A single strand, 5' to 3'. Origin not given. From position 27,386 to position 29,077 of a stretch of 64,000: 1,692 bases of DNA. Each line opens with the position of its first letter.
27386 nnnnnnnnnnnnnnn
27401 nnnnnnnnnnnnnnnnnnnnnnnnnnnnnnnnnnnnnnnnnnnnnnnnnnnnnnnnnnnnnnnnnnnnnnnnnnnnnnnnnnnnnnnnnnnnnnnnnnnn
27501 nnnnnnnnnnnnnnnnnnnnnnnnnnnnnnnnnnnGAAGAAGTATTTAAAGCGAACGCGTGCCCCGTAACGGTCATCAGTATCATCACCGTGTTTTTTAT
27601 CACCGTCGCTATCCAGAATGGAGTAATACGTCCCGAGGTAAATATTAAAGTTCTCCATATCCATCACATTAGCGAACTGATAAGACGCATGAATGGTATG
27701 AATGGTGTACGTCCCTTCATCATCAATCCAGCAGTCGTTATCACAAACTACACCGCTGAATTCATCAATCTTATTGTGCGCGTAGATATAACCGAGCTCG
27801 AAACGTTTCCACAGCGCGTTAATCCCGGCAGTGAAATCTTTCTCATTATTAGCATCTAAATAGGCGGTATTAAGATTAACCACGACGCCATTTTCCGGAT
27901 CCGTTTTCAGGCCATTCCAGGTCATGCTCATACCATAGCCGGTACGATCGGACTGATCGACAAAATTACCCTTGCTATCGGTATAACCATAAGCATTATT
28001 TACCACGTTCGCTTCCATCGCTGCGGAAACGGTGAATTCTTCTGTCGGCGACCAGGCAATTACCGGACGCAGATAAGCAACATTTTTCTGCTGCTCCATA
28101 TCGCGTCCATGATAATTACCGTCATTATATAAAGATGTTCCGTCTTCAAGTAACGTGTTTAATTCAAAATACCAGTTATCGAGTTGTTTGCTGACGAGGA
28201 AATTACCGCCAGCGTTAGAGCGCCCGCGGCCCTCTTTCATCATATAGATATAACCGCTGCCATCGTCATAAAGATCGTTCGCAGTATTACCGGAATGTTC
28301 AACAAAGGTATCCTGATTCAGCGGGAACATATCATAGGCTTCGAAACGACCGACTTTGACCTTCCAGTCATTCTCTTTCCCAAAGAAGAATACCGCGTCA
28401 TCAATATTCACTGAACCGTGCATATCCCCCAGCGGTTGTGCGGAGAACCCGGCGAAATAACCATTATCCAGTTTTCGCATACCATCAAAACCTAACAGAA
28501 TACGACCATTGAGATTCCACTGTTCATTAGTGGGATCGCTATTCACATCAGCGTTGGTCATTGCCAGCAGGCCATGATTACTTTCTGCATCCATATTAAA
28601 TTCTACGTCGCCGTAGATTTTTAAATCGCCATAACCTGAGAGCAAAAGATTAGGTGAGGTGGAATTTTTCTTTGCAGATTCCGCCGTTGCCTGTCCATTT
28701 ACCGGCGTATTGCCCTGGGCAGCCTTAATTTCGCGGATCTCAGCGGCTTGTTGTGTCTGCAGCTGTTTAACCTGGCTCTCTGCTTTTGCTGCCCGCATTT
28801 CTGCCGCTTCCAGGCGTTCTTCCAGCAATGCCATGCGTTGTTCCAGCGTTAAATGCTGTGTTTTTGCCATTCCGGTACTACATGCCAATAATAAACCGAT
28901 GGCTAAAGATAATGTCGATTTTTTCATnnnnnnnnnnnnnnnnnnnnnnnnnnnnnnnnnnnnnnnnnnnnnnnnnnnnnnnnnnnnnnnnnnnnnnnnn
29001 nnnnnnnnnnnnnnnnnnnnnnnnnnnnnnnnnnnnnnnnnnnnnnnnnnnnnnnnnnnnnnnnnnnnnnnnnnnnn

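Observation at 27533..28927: Extra sugar-porin gene (ScrY/LamB/OprB-like, coiled-coil N-terminus) between rhaM and frvA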

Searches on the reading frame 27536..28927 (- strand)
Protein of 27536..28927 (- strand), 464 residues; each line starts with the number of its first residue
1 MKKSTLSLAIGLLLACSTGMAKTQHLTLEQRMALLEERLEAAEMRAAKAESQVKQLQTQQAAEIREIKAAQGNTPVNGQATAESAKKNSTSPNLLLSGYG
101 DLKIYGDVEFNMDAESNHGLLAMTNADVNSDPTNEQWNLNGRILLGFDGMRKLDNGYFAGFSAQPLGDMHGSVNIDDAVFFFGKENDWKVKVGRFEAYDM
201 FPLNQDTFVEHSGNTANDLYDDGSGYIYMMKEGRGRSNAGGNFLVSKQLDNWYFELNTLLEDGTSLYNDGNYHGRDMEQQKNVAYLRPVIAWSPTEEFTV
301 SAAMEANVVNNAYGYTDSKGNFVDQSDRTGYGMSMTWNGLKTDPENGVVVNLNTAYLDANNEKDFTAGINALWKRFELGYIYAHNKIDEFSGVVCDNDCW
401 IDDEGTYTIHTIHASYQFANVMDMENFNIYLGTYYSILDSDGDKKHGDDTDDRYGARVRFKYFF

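Call 4: search_protein_families(proteins=[window:27536-28927:-], library=ncbifam, max_evalue=1)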
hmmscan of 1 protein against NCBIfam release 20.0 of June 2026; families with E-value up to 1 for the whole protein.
window:27536-28927:- (464 aa): 1 family
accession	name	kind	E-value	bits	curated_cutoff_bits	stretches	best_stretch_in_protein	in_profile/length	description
NF052682.1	morpho_FcmC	equivalog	0.14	12.4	90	1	24-81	75-133/159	filament morphology membrane protein FcmC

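Call 5: search_solved_structures(query=window:27536-28927:-, max_evalue=10, show_alignments=2)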
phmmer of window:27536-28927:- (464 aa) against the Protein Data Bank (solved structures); distinct sequences matched with E-value up to 10: 3.
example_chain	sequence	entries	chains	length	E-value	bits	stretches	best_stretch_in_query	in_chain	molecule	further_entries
2c4w_A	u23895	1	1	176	0.77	12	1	91-204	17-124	3-DEHYDROQUINATE DEHYDRATASE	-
1j2y_A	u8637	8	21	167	0.87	11.8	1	91-204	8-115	3-dehydroquinate dehydratase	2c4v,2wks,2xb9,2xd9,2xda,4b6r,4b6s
2c57_A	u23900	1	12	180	0.96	11.7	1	91-204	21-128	3-DEHYDROQUINATE DEHYDRATASE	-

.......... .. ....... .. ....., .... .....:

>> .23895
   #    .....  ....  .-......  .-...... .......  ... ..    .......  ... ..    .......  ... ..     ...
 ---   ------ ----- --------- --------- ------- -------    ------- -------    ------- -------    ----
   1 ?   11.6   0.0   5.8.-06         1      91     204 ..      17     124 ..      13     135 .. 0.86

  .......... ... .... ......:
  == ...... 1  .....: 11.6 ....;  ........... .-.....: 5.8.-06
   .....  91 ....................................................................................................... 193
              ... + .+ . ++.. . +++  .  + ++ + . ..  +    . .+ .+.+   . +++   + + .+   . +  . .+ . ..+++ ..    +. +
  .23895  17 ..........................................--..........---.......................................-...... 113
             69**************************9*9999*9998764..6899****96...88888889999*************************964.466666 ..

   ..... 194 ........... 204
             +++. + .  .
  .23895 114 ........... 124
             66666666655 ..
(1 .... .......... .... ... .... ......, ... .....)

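Call 6: profile_search(protein=window:27536-28927:-)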
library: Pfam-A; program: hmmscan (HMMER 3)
A. the first sequence (464 residues): domains with independent E <= 10: 5; with E <= 0.001: 1
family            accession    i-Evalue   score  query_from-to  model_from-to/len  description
Porin_8           PF16966.11   3.7e-154   513.7     104-464         1-372/372  Porin-like glycoporin RafY
Sugarporin_N      PF11471.13       0.06    14.1      27-54          1-28/31  Maltoporin periplasmic N-terminal extension
DUF4489           PF14879.11      0.089    13.4     383-427       100-144/151  Domain of unknown function (DUF4489)
CENP-Q            PF13094.11       0.13    12.8      22-97         35-111/162  CENP-Q, a CENPA-CAD centromere complex subunit
CCDC53            PF10152.14       0.92    10.4      26-87         31-92/147  Subunit CCDC53 of WASH complex

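Call 21: find_homologous_proteins(query=window:27536-28927:-, max_evalue=0.00001)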
Query window:27536-28927:- (464 aa): 658 proteins with E <= 0.00001 among 7936 candidates; the best 120 are listed.
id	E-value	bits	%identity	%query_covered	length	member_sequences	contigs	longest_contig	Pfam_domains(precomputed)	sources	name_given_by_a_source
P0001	0.0e+0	1050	98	100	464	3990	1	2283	PF16966.12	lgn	-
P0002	3.5e-278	941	91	100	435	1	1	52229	PF16966.12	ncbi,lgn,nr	ncbi:porin [Escherichia coli]|nr:porin [Escherichia coli]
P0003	1.1e-269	913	85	100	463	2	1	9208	PF16966.12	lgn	-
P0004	1.5e-269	913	85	100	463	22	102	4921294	PF16966.12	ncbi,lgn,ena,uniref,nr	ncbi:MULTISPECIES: carbohydrate porin [Citrobacter]|uniref:carbohydrate porin n=1 Tax=Citrobacter Ta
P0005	5.9e-268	907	84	100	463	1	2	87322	PF16966.12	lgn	-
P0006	7.5e-268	907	84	100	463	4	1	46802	PF16966.12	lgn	-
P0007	9.8e-268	907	84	100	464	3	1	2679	PF16966.12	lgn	-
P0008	5.4e-267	904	83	100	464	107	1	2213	PF16966.12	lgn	-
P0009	6.7e-267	904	85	100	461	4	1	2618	PF16966.12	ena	-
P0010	1.5e-266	903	83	100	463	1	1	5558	PF16966.12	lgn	-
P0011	2.4e-266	902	83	100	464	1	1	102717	PF16966.12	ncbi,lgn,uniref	ncbi:carbohydrate porin [Kluyvera sp. 142486]|uniref:carbohydrate porin n=1 Tax=Kluyvera sp. 142486 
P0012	3.1e-266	902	84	100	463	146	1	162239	PF16966.12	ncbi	ncbi:MAG: carbohydrate porin [Citrobacter telavivensis]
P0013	4.9e-266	901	83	100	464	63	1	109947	PF16966.12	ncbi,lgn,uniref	ncbi:carbohydrate porin [Kluyvera chengduensis]|uniref:carbohydrate porin n=1 Tax=Kluyvera sp. 14235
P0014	3.6e-265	898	83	100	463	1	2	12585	PF16966.12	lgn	-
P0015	5.7e-265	898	87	100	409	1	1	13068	PF16966.12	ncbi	-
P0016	1.2e-264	897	83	100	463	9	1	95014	PF16966.12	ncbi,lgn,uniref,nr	ncbi:carbohydrate porin [Citrobacter sp. Awk 4]|uniref:carbohydrate porin n=1 Tax=Citrobacter sp. Aw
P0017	1.4e-264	896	84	100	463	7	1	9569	PF16966.12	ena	-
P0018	1.4e-264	896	83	100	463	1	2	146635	PF16966.12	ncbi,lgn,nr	ncbi:porin [Citrobacter amalonaticus]|nr:porin [Citrobacter amalonaticus]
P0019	6.1e-264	894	83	100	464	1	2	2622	PF16966.12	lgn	-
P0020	9.5e-264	894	83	100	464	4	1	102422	PF16966.12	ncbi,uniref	ncbi:carbohydrate porin [Kluyvera sp. CHPC 1.251]|uniref:carbohydrate porin n=1 Tax=Kluyvera sp. CHP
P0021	3.3e-261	885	82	100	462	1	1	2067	PF16966.12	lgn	-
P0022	1.1e-260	883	82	100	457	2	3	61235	PF16966.12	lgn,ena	-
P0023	5.9e-259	878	81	100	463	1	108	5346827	PF16966.12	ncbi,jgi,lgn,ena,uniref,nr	ncbi:carbohydrate porin [Citrobacter rodentium]|jgi:hypothetical protein|uniref:Porin n=2 Tax=Citrob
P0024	6.8e-259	878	81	100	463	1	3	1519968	PF16966.12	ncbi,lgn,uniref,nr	ncbi:TPA: carbohydrate porin [Citrobacter freundii]|uniref:carbohydrate porin n=1 Tax=Citrobacter fr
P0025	1.6e-258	876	81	100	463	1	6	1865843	PF16966.12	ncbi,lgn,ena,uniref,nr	ncbi:TPA: carbohydrate porin [Citrobacter freundii]|uniref:carbohydrate porin n=1 Tax=Citrobacter fr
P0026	2.1e-249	846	80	100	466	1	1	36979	PF16966.12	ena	-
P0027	6.4e-248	841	99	80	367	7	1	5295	PF16966.12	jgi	-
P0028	2.8e-246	836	78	100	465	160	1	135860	PF16966.12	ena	-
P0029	2.1e-244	830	78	100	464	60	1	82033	PF16966.12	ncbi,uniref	ncbi:carbohydrate porin [Escherichia coli]|uniref:carbohydrate porin n=4 Tax=Escherichia coli TaxID=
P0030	2.6e-244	830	79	100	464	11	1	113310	PF16966.12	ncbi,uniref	ncbi:carbohydrate porin [Escherichia coli]|uniref:carbohydrate porin n=1 Tax=Escherichia coli TaxID=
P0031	1.2e-243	827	79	98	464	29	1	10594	PF16966.12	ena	-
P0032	3.2e-243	826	80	100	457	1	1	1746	PF16966.12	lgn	-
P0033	3.3e-243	826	77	100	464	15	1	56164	PF16966.12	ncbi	ncbi:carbohydrate porin [Escherichia coli]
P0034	3.0e-242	823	78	100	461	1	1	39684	PF16966.12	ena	-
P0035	4.1e-242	822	79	100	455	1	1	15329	PF11471.14,PF16966.12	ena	-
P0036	3.6e-241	819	78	100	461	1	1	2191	PF16966.12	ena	-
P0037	9.3e-241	818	79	97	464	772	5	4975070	PF16966.12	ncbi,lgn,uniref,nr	ncbi:TPA: carbohydrate porin [Escherichia coli]|uniref:carbohydrate porin n=1 Tax=Escherichia coli T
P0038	1.0e-240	818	77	100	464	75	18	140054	PF16966.12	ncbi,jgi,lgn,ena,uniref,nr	ncbi:carbohydrate porin [Escherichia coli]|uniref:carbohydrate porin n=1 Tax=Escherichia coli TaxID=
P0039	8.6e-240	815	75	100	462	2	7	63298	PF16966.12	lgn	-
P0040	4.4e-239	812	78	100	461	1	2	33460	PF16966.12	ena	-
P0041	3.1e-238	809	75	100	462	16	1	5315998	PF16966.12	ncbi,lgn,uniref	ncbi:carbohydrate porin [Klebsiella sp. B345]|uniref:carbohydrate porin n=1 Tax=Klebsiella sp. B345 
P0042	7.1e-238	808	76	100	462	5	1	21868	PF16966.12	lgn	-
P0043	5.8e-237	805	75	100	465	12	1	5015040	PF16966.12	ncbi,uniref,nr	ncbi:carbohydrate porin [Pseudocitrobacter corydidari]|uniref:Porin n=1 Tax=Pseudocitrobacter corydi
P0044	8.2e-237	805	75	100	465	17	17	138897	PF16966.12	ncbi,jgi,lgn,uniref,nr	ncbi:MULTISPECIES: carbohydrate porin [unclassified Enterobacter]|uniref:carbohydrate porin n=1 Tax=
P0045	1.0e-236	804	77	100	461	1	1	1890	PF16966.12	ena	-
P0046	7.0e-236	802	74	100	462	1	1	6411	PF16966.12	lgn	-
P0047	2.8e-235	800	75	100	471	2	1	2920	PF16966.12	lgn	-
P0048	7.4e-235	798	75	100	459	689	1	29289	PF16966.12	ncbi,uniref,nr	ncbi:carbohydrate porin [Klebsiella grimontii]|uniref:carbohydrate porin n=1 Tax=Klebsiella grimonti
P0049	1.4e-233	794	73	100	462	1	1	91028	PF16966.12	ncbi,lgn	ncbi:TPA: carbohydrate porin [Raoultella planticola]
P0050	6.4e-233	792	75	100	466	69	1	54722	PF16966.12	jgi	-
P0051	4.0e-232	789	76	100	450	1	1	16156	PF11471.14,PF16966.12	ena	-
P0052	4.2e-232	789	78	98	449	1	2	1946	PF11471.14,PF16966.12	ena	-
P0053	1.0e-231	788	74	100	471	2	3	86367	PF16966.12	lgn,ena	-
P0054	1.6e-231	787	74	100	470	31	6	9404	PF16966.12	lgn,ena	-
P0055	3.3e-231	786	74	100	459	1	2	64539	PF16966.12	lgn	-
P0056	3.6e-231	786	74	100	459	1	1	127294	PF16966.12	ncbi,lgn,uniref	ncbi:carbohydrate porin [Raoultella sp. C349492]|uniref:carbohydrate porin n=1 Tax=Raoultella sp. C3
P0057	8.8e-231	785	99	74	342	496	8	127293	PF16966.12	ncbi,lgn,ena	-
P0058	2.0e-230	784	74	100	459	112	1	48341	PF16966.12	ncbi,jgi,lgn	-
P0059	2.3e-230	784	74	100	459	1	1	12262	PF16966.12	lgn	-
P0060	2.9e-230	783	74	100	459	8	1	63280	PF16966.12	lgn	-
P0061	1.8e-228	777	73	100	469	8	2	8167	PF16966.12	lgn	-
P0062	3.8e-228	776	73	100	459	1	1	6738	PF16966.12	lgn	-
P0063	2.2e-227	774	74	100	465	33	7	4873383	PF16966.12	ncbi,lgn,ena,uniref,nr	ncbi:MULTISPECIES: carbohydrate porin [Citrobacter]|uniref:carbohydrate porin n=1 Tax=Citrobacter Ta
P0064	5.7e-227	772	72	100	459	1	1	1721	PF16966.12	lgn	-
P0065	5.7e-227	772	72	100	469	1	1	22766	PF16966.12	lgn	-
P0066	1.4e-226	771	71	100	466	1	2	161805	PF16966.12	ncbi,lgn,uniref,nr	ncbi:carbohydrate porin [Enterobacter sp. ENT03]|uniref:carbohydrate porin n=1 Tax=Enterobacter sp. 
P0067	5.6e-225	766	75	97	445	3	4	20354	PF16966.12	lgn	-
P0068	1.3e-223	761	78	93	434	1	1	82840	PF16966.12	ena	-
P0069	5.1e-223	759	78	95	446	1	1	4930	PF11471.14,PF16966.12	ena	-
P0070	1.1e-222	758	71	100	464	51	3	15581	PF16966.12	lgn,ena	-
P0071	6.5e-222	756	72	100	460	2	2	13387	PF16966.12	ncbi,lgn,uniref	ncbi:carbohydrate porin [Klebsiella michiganensis]|uniref:carbohydrate porin n=1 Tax=Klebsiella mich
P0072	1.1e-221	755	70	100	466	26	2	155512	PF16966.12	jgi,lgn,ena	-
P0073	1.4e-221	755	71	100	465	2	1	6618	PF16966.12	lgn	-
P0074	1.3e-220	751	70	100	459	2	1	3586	PF16966.12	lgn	-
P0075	2.0e-220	751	71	100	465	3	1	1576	PF16966.12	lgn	-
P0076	7.7e-220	749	71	100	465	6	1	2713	PF16966.12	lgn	-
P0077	9.1e-220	749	77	93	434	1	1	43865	PF16966.12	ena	-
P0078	1.5e-219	748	71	100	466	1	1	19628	PF16966.12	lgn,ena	-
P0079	3.1e-219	747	70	100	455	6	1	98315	PF11471.14,PF16966.12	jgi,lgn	jgi:hypothetical protein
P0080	5.2e-219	746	69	100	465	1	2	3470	PF16966.12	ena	-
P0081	7.6e-219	746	71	100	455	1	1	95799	PF11471.14,PF16966.12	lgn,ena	-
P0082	2.7e-218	744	69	100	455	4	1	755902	PF16966.12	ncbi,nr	ncbi:porin [Enterobacteriaceae bacterium 89]|nr:porin [Enterobacteriaceae bacterium 89]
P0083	7.0e-218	742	69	100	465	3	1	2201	PF16966.12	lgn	-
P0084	9.0e-218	742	69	100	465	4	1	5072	PF16966.12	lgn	-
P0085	5.7e-217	739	69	100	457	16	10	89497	PF16966.12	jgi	-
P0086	4.6e-216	736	70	100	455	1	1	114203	PF11471.14,PF16966.12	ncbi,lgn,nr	ncbi:porin [Enterobacteriaceae bacterium RIT691]|nr:porin [Enterobacteriaceae bacterium RIT691]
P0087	1.4e-215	735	70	100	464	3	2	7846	PF16966.12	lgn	-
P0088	4.6e-215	733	69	100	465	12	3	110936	PF16966.12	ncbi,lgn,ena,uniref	ncbi:carbohydrate porin [Kluyvera genomosp. 2]|uniref:carbohydrate porin n=1 Tax=Kluyvera genomosp. 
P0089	1.0e-214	732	69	100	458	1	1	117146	PF16966.12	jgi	jgi:Porin-like glycoporin RafY/Maltoporin periplasmic N-terminal extension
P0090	4.1e-214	730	68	100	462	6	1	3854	PF16966.12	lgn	-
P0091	9.6e-214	729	71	100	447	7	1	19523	PF16966.12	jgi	jgi:hypothetical protein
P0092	2.4e-213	727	68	100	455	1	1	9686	PF16966.12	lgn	-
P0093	5.0e-213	726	69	100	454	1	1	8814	PF16966.12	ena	-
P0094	6.9e-213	726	84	82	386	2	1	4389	PF16966.12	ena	-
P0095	2.0e-212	724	68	100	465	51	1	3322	PF16966.12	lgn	-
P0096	8.1e-211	719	69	100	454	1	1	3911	PF16966.12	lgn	-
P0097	2.9e-210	717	68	100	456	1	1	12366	PF16966.12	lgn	-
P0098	3.9e-210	717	69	100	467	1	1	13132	PF16966.12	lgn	-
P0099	1.2e-209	715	68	100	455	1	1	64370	PF16966.12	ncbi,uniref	ncbi:MAG: carbohydrate porin [Scandinavium sp.]|uniref:carbohydrate porin n=1 Tax=Scandinavium sp. T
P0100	4.3e-209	713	67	100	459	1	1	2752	PF16966.12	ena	-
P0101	1.0e-207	709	66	100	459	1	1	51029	PF16966.12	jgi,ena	-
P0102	8.5e-207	706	68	100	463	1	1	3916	PF16966.12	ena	-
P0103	3.7e-206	704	68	100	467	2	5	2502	PF16966.12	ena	-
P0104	9.3e-206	702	84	80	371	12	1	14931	PF16966.12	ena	-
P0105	1.9e-204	698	65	100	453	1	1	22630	PF16966.12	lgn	-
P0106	1.1e-203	696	66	100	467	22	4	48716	PF16966.12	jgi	jgi:hypothetical protein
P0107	1.4e-203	695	68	100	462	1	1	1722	PF16966.12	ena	-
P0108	5.5e-203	693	65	100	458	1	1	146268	PF16966.12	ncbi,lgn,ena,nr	nr:carbohydrate porin [uncultured Enterobacter sp.]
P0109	2.3e-197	675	75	85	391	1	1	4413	PF16966.12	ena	-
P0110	1.1e-196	672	66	100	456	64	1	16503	PF16966.12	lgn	-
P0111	1.8e-196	672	66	100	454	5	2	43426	PF16966.12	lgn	-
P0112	2.9e-193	661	64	100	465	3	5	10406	PF11471.14,PF16966.12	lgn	-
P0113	3.8e-192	658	64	100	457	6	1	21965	PF16966.12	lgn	-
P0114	3.3e-191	654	63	100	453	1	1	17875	PF16966.12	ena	-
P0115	6.8e-190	650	64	100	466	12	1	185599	PF11471.14,PF16966.12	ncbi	-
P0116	1.2e-188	646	64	100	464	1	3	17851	PF11471.14,PF16966.12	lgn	-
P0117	5.6e-188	644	62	100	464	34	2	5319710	PF16966.12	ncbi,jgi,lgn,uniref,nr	ncbi:porin [Buttiauxella sp. 3AFRM03]|uniref:carbohydrate porin n=1 Tax=unclassified Buttiauxella Ta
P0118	2.5e-187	642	72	81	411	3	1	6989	PF16966.12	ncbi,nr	ncbi:TPA: carbohydrate porin [Klebsiella pneumoniae]|nr:carbohydrate porin [Klebsiella pneumoniae]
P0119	3.7e-187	641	62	100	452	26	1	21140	PF16966.12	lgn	-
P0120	6.7e-187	640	63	100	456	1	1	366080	PF11471.14,PF16966.12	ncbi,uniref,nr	ncbi:carbohydrate porin [Budvicia diplopodorum]|uniref:carbohydrate porin n=1 Tax=Budvicia diplopodo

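Call 22: find_encoding_contigs(protein=P0004, flank=8000, max_places=3)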
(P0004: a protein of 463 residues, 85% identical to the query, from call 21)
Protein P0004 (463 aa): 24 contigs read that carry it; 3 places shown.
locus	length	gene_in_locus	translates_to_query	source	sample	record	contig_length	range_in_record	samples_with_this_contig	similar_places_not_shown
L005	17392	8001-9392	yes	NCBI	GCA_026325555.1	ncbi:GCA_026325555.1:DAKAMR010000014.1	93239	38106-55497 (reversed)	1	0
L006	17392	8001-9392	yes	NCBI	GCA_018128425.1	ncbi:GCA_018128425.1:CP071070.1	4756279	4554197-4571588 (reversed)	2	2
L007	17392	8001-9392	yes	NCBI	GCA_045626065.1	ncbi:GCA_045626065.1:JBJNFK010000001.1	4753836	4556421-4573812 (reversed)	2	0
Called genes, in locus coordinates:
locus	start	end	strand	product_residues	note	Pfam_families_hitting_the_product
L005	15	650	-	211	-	PF01292:Ni_hydr_CYTB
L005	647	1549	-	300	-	PF25160:LdpA_Fe-S-bd (faint), PF00037:Fer4 (faint), PF12838:Fer4_7 (weak), PF13237:Fer4_10, PF13247:Fer4_11, PF14697:Fer4_21 (weak), PF13187:Fer4_9 (weak), PF09163:Form-deh_trans, +2 more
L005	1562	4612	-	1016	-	-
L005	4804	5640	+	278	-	PF02634:FdhD-NarQ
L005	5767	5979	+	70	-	PF07338:YdgH_BhsA-like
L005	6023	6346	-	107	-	PF05437:AzlD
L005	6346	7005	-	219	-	PF03591:AzlC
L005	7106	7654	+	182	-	PF01381:HTH_3, PF13443:HTH_26 (weak), PF13560:HTH_31, PF07883:Cupin_2 (weak)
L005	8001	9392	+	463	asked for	PF16966:Porin_8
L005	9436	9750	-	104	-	PF05336:rhaM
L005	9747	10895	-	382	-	PF00465:Fe-ADH, PF13685:Fe-ADH_2, PF25137:ADH_Fe_C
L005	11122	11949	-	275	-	PF00596:Aldolase_II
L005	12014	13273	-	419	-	PF06134:RhaA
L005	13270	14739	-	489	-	PF00370:FGGY_N, PF02782:FGGY_C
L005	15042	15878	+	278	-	PF02311:AraC_binding, PF00165:HTH_AraC (weak), PF12833:HTH_18, PF00165:HTH_AraC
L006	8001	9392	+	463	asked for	PF16966:Porin_8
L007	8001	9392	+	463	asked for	PF16966:Porin_8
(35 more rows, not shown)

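Call 23: find_encoding_contigs(protein=P0023, flank=8000, max_places=2)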
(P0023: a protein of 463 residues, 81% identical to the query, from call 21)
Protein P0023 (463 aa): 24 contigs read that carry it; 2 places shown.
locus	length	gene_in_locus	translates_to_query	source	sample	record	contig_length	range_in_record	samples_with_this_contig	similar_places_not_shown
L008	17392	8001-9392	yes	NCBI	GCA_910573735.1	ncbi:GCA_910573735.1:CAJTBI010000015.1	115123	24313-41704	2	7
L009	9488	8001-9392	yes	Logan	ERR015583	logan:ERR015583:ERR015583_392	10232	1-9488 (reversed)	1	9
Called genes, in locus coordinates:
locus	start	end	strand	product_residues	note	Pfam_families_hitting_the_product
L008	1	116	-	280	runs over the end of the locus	PF03613:EIID-AGA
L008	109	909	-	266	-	PF03609:EII-Sor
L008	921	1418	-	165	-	PF03830:PTSIIB_sorb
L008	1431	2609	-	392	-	PF07470:Glyco_hydro_88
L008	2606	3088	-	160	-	PF03610:EIIA-man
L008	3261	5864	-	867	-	PF13191:AAA_16 (faint), PF00158:Sigma54_activat, PF00004:AAA (weak), PF07728:AAA_5 (faint), PF13401:AAA_22 (faint), PF03610:EIIA-man (weak), PF00874:PRD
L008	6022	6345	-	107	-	PF05437:AzlD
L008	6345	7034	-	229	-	PF03591:AzlC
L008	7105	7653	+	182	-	PF01381:HTH_3, PF13443:HTH_26 (weak), PF13560:HTH_31, PF07883:Cupin_2 (weak)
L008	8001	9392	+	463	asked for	PF16966:Porin_8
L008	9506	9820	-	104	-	PF05336:rhaM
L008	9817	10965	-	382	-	PF00465:Fe-ADH, PF13685:Fe-ADH_2, PF25137:ADH_Fe_C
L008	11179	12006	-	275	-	PF00596:Aldolase_II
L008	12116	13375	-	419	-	PF06134:RhaA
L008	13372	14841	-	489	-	PF00370:FGGY_N, PF02782:FGGY_C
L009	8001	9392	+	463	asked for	PF16966:Porin_8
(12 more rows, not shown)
